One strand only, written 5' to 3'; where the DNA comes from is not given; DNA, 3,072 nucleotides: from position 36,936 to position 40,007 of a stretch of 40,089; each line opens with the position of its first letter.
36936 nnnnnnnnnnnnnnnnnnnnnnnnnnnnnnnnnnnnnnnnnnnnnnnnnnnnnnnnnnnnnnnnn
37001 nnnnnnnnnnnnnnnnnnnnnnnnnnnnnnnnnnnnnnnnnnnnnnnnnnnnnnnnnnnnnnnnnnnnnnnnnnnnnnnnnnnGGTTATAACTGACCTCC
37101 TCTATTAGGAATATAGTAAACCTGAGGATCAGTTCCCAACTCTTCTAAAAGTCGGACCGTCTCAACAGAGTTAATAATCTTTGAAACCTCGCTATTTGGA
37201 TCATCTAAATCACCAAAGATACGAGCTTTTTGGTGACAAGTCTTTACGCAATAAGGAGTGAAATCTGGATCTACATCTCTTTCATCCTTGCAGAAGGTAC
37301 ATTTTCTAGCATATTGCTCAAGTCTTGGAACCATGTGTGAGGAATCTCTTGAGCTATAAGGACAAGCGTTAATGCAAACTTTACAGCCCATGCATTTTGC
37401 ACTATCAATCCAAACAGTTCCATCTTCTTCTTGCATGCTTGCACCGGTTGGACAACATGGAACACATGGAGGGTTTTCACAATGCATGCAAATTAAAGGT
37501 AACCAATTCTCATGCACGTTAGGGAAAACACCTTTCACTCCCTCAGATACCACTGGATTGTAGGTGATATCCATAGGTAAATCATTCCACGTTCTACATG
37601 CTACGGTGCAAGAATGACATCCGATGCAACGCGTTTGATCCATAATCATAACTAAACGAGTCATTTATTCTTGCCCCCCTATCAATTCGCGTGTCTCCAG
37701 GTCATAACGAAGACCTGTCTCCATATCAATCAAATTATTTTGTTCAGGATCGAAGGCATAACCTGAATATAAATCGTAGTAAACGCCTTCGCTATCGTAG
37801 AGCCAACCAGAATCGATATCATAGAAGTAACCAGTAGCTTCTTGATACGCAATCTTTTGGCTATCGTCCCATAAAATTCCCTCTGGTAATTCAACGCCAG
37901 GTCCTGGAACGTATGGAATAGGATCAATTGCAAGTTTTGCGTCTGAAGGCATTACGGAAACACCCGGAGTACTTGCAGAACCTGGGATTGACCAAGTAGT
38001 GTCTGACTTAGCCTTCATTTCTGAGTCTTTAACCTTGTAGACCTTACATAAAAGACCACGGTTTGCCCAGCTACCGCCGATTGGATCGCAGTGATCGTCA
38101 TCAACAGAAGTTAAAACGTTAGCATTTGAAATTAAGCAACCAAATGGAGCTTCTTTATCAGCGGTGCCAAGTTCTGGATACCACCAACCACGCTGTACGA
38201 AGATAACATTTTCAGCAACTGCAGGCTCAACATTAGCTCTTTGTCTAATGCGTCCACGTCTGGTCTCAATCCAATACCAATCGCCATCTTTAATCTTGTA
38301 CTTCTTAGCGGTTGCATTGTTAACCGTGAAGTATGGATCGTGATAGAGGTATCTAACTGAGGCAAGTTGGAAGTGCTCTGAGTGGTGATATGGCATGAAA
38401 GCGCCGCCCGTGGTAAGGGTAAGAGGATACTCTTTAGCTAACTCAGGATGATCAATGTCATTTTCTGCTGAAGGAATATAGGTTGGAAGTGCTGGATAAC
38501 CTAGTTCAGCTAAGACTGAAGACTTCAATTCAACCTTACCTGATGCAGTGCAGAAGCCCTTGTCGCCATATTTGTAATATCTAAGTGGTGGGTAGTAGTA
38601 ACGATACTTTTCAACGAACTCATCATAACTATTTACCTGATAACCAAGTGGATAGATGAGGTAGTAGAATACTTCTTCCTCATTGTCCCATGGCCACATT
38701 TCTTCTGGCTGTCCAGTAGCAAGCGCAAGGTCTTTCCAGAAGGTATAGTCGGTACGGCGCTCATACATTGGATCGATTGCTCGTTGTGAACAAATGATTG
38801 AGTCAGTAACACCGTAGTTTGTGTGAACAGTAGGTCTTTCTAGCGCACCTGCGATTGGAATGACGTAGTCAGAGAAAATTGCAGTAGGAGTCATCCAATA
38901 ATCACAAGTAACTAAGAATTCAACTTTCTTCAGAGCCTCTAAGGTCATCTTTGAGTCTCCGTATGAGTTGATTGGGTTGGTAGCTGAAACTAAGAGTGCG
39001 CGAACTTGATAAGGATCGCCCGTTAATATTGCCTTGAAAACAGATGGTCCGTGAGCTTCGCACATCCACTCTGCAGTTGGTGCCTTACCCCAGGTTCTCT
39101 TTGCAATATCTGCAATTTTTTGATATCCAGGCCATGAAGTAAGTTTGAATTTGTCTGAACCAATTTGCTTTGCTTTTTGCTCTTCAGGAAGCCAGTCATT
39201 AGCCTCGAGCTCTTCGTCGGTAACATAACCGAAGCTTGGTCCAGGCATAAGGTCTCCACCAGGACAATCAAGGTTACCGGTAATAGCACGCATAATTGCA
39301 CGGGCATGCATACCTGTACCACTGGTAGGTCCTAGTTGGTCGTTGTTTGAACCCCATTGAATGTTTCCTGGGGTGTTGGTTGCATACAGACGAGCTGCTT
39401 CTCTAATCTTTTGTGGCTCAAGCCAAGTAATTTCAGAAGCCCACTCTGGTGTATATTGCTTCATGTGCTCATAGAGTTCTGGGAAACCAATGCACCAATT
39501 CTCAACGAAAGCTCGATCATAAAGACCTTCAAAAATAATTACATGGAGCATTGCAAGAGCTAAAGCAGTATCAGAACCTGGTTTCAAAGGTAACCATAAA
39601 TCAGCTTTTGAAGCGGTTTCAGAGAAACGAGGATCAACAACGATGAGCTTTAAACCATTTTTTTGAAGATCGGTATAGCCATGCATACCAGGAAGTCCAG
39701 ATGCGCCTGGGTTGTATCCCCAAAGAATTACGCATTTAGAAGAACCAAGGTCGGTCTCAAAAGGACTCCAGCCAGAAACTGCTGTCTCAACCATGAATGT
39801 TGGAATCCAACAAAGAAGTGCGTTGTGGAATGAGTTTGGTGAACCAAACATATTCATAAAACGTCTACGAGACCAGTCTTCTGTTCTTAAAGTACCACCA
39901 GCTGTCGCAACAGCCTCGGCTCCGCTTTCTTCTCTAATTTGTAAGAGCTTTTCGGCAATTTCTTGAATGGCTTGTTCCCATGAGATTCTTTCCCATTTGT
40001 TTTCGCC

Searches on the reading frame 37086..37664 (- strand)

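Call 26: search_protein_families(library=pfam, proteins=[window:37086-37664:-], max_evalue=0.001)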
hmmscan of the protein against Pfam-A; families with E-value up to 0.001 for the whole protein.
window:37086-37664:- (192 aa): 8 families
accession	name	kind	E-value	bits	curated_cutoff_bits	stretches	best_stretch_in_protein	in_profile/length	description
PF13247.11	Fer4_11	-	1.4e-16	60.9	26.2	1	53-152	4-99/100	4Fe-4S dicluster domain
PF12797.12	Fer4_2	-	1.6e-09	37.5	24.5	2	84-103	3-22/22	4Fe-4S binding domain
PF12838.12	Fer4_7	-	3e-08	34.4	27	1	59-103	2-50/52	4Fe-4S dicluster domain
PF13187.11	Fer4_9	-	3.2e-08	33.9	27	1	59-104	2-50/52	4Fe-4S dicluster domain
PF00037.32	Fer4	-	4.5e-07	29.9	21.1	1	84-103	1-20/24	4Fe-4S binding domain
PF13237.11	Fer4_10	-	1.1e-05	25.7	25.5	1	84-143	2-52/53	4Fe-4S dicluster domain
PF12800.12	Fer4_4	-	3.7e-05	24.2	24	1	89-103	2-16/17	4Fe-4S binding domain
PF14697.11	Fer4_21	-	3.8e-05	24.2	35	0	85-126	2-45/59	4Fe-4S dicluster domain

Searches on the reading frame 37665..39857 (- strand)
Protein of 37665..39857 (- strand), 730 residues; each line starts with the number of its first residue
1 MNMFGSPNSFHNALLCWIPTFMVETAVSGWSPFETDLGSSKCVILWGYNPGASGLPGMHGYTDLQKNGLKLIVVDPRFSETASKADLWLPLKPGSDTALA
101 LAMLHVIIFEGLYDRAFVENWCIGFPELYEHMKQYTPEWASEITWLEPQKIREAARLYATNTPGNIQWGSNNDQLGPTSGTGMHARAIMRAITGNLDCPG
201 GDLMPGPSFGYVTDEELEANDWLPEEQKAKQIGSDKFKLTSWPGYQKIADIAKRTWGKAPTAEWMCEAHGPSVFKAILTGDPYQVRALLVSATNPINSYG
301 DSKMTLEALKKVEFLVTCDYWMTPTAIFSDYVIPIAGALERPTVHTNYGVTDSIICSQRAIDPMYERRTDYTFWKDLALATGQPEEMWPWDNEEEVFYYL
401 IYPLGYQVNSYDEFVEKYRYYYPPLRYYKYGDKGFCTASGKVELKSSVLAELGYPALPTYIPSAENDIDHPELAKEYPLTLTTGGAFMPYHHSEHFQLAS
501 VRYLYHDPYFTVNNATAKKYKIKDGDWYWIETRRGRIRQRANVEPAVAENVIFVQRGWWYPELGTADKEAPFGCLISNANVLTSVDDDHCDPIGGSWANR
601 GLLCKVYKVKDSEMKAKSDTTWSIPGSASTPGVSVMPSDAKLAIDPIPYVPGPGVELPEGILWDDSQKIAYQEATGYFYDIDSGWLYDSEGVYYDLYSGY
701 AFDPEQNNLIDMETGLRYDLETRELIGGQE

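Call 26: search_protein_families(library=pfam, proteins=[window:37665-39857:-], max_evalue=0.001)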
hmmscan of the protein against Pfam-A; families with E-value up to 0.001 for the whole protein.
window:37665-39857:- (730 aa): 2 families
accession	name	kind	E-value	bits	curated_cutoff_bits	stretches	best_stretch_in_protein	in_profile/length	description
PF00384.28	Molybdopterin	-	3.1e-21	76.2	24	1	36-378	104-351/353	Molybdopterin oxidoreductase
PF01568.27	Molydop_binding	-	4.4e-17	62.5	26.8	1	480-595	2-102/110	Molydopterin dinucleotide binding domain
